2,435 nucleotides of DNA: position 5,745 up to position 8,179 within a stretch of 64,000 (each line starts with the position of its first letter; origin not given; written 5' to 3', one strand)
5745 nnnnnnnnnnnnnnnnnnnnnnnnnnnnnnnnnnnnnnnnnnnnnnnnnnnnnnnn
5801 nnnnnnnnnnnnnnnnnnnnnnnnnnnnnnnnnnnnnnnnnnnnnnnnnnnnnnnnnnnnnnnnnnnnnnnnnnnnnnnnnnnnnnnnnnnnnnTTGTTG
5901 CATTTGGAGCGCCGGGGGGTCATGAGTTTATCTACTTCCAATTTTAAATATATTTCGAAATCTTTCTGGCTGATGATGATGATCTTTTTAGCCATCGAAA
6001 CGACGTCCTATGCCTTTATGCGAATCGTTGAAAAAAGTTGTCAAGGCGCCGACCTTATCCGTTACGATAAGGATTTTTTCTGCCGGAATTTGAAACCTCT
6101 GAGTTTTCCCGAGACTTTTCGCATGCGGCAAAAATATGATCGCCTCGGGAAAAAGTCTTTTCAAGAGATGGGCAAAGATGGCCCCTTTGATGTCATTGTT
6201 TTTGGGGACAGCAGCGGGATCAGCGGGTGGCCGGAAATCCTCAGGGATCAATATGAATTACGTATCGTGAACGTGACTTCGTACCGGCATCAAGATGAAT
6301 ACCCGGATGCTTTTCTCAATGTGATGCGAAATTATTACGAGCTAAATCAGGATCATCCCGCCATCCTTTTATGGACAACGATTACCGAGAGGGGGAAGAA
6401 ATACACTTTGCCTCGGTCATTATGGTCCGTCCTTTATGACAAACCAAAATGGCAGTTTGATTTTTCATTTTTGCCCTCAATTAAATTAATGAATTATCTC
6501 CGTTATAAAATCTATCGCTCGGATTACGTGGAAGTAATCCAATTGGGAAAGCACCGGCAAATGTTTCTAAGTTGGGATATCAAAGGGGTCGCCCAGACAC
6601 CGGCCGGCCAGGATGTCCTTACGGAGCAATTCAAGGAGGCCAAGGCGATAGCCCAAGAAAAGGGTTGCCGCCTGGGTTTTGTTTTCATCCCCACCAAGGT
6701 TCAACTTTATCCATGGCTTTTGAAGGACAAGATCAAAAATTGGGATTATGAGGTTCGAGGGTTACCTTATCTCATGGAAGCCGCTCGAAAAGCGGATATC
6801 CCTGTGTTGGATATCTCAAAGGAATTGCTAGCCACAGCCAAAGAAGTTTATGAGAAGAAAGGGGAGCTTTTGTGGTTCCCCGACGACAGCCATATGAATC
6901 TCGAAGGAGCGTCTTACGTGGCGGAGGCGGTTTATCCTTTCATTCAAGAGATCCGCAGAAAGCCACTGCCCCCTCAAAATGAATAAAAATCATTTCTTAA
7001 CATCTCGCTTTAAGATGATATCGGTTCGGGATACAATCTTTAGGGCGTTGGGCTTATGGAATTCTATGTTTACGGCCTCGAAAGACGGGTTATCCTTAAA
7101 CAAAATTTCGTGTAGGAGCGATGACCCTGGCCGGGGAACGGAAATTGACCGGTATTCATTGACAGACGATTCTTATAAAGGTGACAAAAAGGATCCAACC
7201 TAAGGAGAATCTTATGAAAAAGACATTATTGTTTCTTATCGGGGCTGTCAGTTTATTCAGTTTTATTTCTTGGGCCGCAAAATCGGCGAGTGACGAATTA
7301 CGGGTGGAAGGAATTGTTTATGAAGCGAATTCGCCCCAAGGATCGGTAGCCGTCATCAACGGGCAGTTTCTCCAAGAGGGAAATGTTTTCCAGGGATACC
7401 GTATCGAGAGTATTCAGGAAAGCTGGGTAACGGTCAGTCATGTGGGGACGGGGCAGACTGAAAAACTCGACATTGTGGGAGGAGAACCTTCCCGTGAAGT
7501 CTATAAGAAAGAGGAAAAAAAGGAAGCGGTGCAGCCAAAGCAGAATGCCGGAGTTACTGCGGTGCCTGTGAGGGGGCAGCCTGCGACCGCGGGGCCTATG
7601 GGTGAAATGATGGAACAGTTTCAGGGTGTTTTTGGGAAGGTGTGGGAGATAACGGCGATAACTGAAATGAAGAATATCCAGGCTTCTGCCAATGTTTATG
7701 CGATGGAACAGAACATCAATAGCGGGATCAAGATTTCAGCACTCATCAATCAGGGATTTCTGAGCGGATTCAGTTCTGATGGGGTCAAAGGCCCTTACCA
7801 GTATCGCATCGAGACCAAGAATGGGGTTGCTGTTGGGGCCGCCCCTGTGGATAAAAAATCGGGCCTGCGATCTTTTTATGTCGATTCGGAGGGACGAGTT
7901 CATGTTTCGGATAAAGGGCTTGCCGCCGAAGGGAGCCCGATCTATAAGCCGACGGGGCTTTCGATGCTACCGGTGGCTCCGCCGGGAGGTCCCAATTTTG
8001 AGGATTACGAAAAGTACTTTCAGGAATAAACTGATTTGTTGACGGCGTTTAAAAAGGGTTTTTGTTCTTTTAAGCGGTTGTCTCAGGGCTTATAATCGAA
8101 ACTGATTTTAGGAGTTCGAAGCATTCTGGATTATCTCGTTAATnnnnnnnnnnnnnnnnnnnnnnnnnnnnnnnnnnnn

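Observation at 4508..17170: MBOAT acyltransferase plus four diverged paralogs of membrane-anchored SGNH (AlgJ/PatB-like) proteins within 13 kb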

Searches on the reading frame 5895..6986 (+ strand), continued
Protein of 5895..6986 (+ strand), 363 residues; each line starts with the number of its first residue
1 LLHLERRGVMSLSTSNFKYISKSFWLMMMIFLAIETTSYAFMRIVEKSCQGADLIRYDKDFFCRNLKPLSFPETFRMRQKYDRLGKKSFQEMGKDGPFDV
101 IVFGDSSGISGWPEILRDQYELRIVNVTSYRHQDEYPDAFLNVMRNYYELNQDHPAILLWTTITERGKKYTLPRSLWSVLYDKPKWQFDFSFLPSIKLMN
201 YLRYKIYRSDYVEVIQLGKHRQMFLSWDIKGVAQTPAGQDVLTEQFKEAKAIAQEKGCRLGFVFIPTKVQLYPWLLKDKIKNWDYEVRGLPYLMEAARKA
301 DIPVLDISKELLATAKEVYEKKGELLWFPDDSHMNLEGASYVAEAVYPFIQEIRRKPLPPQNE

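Call 32: search_protein_families(library=pfam, proteins=[P0105, P0047, P0026, P0030, P0031, P0142, P0112, P0081, P0069, P0045], max_evalue=0.001)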
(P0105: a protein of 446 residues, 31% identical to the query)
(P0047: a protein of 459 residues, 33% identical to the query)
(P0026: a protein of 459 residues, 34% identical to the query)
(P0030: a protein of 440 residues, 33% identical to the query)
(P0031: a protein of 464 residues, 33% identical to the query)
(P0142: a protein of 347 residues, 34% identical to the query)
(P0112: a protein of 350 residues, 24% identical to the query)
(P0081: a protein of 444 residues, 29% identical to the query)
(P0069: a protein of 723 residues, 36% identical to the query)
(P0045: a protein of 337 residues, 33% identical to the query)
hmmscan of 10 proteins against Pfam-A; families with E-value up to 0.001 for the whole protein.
P0105 (446 aa): 3 families
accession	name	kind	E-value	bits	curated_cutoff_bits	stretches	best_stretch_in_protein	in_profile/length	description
PF16822.11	ALGX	-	1.6e-12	48.1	26.5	1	317-431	22-128/268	SGNH hydrolase-like domain, acetyltransferase AlgX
PF13472.12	Lipase_GDSL_2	-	5.8e-10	40.4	32.9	1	162-424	2-178/178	GDSL-like Lipase/Acylhydrolase family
PF19040.6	SGNH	-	0.00026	21.2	27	0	275-429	86-246/248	SGNH domain (fused to AT3 domains)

P0047 (459 aa): 3 families
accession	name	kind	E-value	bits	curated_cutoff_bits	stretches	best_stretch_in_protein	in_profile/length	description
PF13472.12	Lipase_GDSL_2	-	5.7e-12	46.9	32.9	1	179-442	1-178/178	GDSL-like Lipase/Acylhydrolase family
PF16822.11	ALGX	-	4.9e-08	33.4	26.5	1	334-455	21-134/268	SGNH hydrolase-like domain, acetyltransferase AlgX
PF00657.28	Lipase_GDSL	-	7.5e-06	26.7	23.6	0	377-447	139-208/208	GDSL-like Lipase/Acylhydrolase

P0026 (459 aa): 2 families
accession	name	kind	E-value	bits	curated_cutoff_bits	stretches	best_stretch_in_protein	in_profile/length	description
PF16822.11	ALGX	-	3.9e-10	40.3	26.5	1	330-446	23-130/268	SGNH hydrolase-like domain, acetyltransferase AlgX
PF13472.12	Lipase_GDSL_2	-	9.8e-08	33.1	32.9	1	155-284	1-111/178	GDSL-like Lipase/Acylhydrolase family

P0030 (440 aa): 2 families
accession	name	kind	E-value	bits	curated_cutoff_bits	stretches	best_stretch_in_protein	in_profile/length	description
PF16822.11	ALGX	-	1.2e-09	38.7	26.5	1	309-421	29-133/268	SGNH hydrolase-like domain, acetyltransferase AlgX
PF00657.28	Lipase_GDSL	-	4.5e-06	27.4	23.6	0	139-224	1-94/208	GDSL-like Lipase/Acylhydrolase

P0031 (464 aa): 4 families
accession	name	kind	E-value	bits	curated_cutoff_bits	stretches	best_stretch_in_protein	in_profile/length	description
PF16822.11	ALGX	-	8.3e-13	49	26.5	1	347-452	36-133/268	SGNH hydrolase-like domain, acetyltransferase AlgX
PF13472.12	Lipase_GDSL_2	-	1.4e-08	35.9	32.9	1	177-439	1-177/178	GDSL-like Lipase/Acylhydrolase family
PF00657.28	Lipase_GDSL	-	1.4e-06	29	23.6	0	343-445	103-208/208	GDSL-like Lipase/Acylhydrolase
PF19040.6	SGNH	-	0.0002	21.6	27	0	385-446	187-247/248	SGNH domain (fused to AT3 domains)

P0142 (347 aa): 3 families
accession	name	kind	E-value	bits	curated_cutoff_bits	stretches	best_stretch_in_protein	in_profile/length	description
PF16822.11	ALGX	-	3.4e-12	47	26.5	1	208-326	25-139/268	SGNH hydrolase-like domain, acetyltransferase AlgX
PF13472.12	Lipase_GDSL_2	-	1.6e-08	35.7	32.9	1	54-308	1-178/178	GDSL-like Lipase/Acylhydrolase family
PF00657.28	Lipase_GDSL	-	2e-07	31.8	23.6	1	52-311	1-206/208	GDSL-like Lipase/Acylhydrolase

P0112 (350 aa): 3 families
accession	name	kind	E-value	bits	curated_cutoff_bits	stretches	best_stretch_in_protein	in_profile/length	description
PF13472.12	Lipase_GDSL_2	-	3.2e-13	51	32.9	1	94-257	2-147/178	GDSL-like Lipase/Acylhydrolase family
PF16822.11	ALGX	-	4.7e-10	40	26.5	1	240-345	30-132/268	SGNH hydrolase-like domain, acetyltransferase AlgX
PF00657.28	Lipase_GDSL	-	3.5e-08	34.3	23.6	1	91-339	1-208/208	GDSL-like Lipase/Acylhydrolase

P0081 (444 aa): 3 families
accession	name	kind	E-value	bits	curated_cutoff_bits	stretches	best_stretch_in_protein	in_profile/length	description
PF13472.12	Lipase_GDSL_2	-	2.8e-08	34.9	32.9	1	157-419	1-177/178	GDSL-like Lipase/Acylhydrolase family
PF16822.11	ALGX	-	1.3e-07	32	26.5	1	315-438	24-140/268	SGNH hydrolase-like domain, acetyltransferase AlgX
PF00657.28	Lipase_GDSL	-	1.3e-06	29.2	23.6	1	157-244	3-106/208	GDSL-like Lipase/Acylhydrolase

P0069 (723 aa): 3 families
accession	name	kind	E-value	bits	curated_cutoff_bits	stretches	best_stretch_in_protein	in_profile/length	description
PF13472.12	Lipase_GDSL_2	-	2.4e-12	48.2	32.9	1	157-412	1-177/178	GDSL-like Lipase/Acylhydrolase family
PF00657.28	Lipase_GDSL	-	3.2e-09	37.7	23.6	1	155-417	1-207/208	GDSL-like Lipase/Acylhydrolase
PF16822.11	ALGX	-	3.2e-08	34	26.5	1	310-425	26-133/268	SGNH hydrolase-like domain, acetyltransferase AlgX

P0045 (337 aa): 2 families
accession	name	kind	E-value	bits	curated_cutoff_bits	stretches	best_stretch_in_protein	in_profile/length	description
PF16822.11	ALGX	-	2.4e-14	54.1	26.5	2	190-327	10-132/268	SGNH hydrolase-like domain, acetyltransferase AlgX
PF13472.12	Lipase_GDSL_2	-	9.7e-08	33.1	32.9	1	59-316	2-178/178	GDSL-like Lipase/Acylhydrolase family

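Call 42: find_homologous_proteins(query=A1, max_evalue=0.001)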
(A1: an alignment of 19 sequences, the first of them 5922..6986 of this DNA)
Query A1 (19 sequences) (354 aa, profile of the alignment): 3 proteins with E <= 0.001 among 5113 candidates.
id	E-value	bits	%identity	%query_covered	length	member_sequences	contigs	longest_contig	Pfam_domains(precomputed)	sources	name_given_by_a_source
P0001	1.9e-115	404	100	95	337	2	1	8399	PF16822.12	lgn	-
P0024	1.4e-95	339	26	88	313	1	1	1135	PF16822.12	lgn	-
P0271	2.5e-17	81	29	29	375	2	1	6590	PF16822.12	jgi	-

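Call 50: predict_structure(alignment_id=A1)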
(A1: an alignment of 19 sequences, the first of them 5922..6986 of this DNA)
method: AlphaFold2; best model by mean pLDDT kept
length: 354 residues; sequences in the alignment: 19
mean_pLDDT: 88.9   pTM: 0.87
mean pLDDT of the five models: 88.9, 88.4, 88.1, 87.5, 87.4
residues with pLDDT >= 90: 242; 70-90: 82; 50-70: 25; < 50: 5
segments of 3 or more residues with pLDDT < 50: 1-3
pLDDT, mean of each block of 10 residues (from residue 1): 52 87 97 94 91 94 86 71 94 93 94 92 76 94 95 84 92 81 92 85 90 92 70 96 96 96 92 80 94 96 96 96 94 98 90 61
secondary structure, 60 per line:
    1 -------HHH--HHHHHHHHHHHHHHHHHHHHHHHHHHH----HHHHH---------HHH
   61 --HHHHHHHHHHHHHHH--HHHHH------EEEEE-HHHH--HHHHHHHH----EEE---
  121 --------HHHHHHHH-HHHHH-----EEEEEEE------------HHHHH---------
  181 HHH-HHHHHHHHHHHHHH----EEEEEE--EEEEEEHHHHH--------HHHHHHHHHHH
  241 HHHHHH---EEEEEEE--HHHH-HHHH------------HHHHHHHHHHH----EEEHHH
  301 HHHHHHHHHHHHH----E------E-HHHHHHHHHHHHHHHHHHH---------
elements in order: H13-39 H44-48 H63-77 H80-84 E91-95 H97-100 H103-110 E115-117 H129-136 H138-142 E148-154 H167-171 H185-198 E203-208 E211-216 H217-221 H230-246 E250-256 H259-262 H264-267 H280-290 E295-297 H298-313 H327-345

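Call 54: fold_search(model_id=the predicted structure, library=pdb)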
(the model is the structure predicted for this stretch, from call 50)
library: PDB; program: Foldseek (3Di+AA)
matches with E <= 10: 1203; with E <= 0.001: 2
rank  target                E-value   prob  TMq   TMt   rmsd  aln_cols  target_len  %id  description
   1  1deo_A                3.3e-04  1.00  0.33  0.47  13.2       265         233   15  RHAMNOGALACTURONAN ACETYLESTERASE FROM ASPERGILLUS ACULEATUS AT 1.55 A RESOLUTION WITH SO4 IN THE ACTIVE SITE (released 2000-04-26)
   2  3c1u                  7.4e-04  1.00  0.34  0.49  12.9       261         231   14  D192N mutant of Rhamnogalacturonan acetylesterase (released 2008-08-05)
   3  3bzw_F                5.8e-03  0.95  0.32  0.43  18.4       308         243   10  Crystal structure of a putative lipase from Bacteroides thetaiotaomicron (released 2008-02-05)
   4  7ddy_B                6.5e-03  1.00  0.36  0.58   8.0       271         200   11  Crystal structure of an acetyl xylan esterase AlAXEase (released 2021-06-02)
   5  7ddy_A                9.1e-03  0.99  0.35  0.57   6.5       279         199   11  Crystal structure of an acetyl xylan esterase AlAXEase (released 2021-06-02)
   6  1ivn                  9.7e-03  0.99  0.32  0.58   7.0       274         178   10  E.coli Thioesterase I/Protease I/Lysophospholiase L1 (released 2003-07-08)
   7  3bzw_A                1.1e-02  0.90  0.31  0.41  19.8       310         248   11  Crystal structure of a putative lipase from Bacteroides thetaiotaomicron (released 2008-02-05)
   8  3bzw_B                1.4e-02  0.89  0.32  0.42  18.4       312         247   10  Crystal structure of a putative lipase from Bacteroides thetaiotaomicron (released 2008-02-05)
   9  2o14                  2.0e-02  0.99  0.37  0.37   7.2       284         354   11  X-Ray Crystal Structure of Protein YXIM_BACsu from Bacillus subtilis. Northeast Structural Genomics Consortium Target SR (released 2006-12-12)
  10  6qfb_B                2.2e-02  0.69  0.23  0.10  10.9       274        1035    8  Structure of the human ATP citrate lyase holoenzyme in complex with citrate, coenzyme A and Mg.ADP (released 2019-04-10)
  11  6lfb                  2.6e-02  0.97  0.31  0.56   7.5       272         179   10  E. coli Thioesterase I mutant DG (released 2020-07-15)
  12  7ddy_D                2.9e-02  0.96  0.33  0.52   6.8       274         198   14  Crystal structure of an acetyl xylan esterase AlAXEase (released 2021-06-02)
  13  3hb9_A                3.6e-02  0.08  0.15  0.08  20.1       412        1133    9  Crystal Structure of S. aureus Pyruvate Carboxylase A610T Mutant (released 2009-06-30)
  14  8tnf_G                3.6e-02  0.07  0.13  0.13  19.6       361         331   11  Crystal structure of sulfohexulose-1-phosphate aldolase from Paracoccus onubensis strain Merri (released 2024-08-07)
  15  5tdm_A                4.8e-02  0.54  0.22  0.20  10.4       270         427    7  TEV Cleaved Human ATP Citrate Lyase Bound to 4R-Hydroxycitrate and ADP (released 2017-08-09)
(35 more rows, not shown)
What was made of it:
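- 5922..6986 (+): S1, the dedicated SGNH partner of the MBOAT, 354 aa. One N-terminal anchor (residues 15-33). Block I GDS (Ser97, 6201-6218). Non-canonical block II (VNVTS) and block III (TITER). PTK motif at 6687-6710. Block V DDSHMN (Asp322/His324, 6882-6899). Its ATG lies inside the MBOAT codons for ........, in the +1 frame. AF2 model pLDDT 88.9, best fold matches SGNH esterases (calls 50, 54).
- The S1 model is an SGNH fold (calls 50, 54).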

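Call 76: search_protein_families(library=pfam, alignment_id=A5, max_evalue=0.001)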
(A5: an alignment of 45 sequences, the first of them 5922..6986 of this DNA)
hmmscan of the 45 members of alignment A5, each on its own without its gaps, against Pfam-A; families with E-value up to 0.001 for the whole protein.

A. member 1, window:5922-6986:+ (354 aa): 1 family
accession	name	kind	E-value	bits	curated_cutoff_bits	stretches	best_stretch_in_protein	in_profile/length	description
PF16822.11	ALGX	-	9.6e-09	35.7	26.5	1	207-343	2-132/268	SGNH hydrolase-like domain, acetyltransferase AlgX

B. families by the number of members that match (of 45 scanned): 7 families
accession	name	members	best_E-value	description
PF13472.12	Lipase_GDSL_2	10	1.7e-12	GDSL-like Lipase/Acylhydrolase family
PF07611.17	DUF1574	7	2.7e-08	Protein of unknown function (DUF1574)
PF00657.28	Lipase_GDSL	3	9.2e-07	GDSL-like Lipase/Acylhydrolase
PF16822.11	ALGX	2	2.1e-16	SGNH hydrolase-like domain, acetyltransferase AlgX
PF25182.1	NonGDSL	2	4.3e-05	Non-GDSL lipase-like family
PF01075.23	Glyco_transf_9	1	4.1e-32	Glycosyltransferase family 9 (heptosyltransferase)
PF04914.18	DltD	1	0.00097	DltD protein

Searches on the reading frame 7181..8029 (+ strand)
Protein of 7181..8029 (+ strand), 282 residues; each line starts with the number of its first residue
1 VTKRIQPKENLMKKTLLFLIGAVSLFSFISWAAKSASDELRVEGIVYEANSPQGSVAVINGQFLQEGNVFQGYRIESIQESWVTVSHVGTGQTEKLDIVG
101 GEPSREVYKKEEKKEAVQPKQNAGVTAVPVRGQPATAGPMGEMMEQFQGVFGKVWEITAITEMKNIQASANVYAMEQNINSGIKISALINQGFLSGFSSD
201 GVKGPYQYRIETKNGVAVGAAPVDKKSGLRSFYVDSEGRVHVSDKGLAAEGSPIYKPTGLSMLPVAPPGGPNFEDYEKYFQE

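Call 4: search_protein_families(library=pfam, proteins=[window:7181-8029:+], max_evalue=0.1)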
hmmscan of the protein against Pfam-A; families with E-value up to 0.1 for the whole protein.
window:7181-8029:+ (282 aa): 2 families
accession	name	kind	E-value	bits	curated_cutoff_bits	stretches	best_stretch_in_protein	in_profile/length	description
PF16537.11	T2SSB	-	0.00076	19.5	28.4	1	40-87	4-51/60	Type II secretion system protein B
PF23862.1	CdsD_C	-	0.0028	18.1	27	1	55-84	13-45/56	CdsD C-terminal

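Call 5: search_protein_families(library=ncbifam, proteins=[window:7181-8029:+], max_evalue=0.1)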
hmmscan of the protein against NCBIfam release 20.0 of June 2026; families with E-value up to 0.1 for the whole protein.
window:7181-8029:+ (282 aa): 2 families
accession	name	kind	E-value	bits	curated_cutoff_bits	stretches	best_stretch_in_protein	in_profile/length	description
TIGR02500.1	type_III_yscD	equivalog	0.0014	17.7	86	1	47-89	363-406/413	type III secretion system inner membrane ring subunit SctD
NF041515.1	GspC_delta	equivalog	0.0022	17.8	150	1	37-122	100-187/311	type II secretion system protein GspC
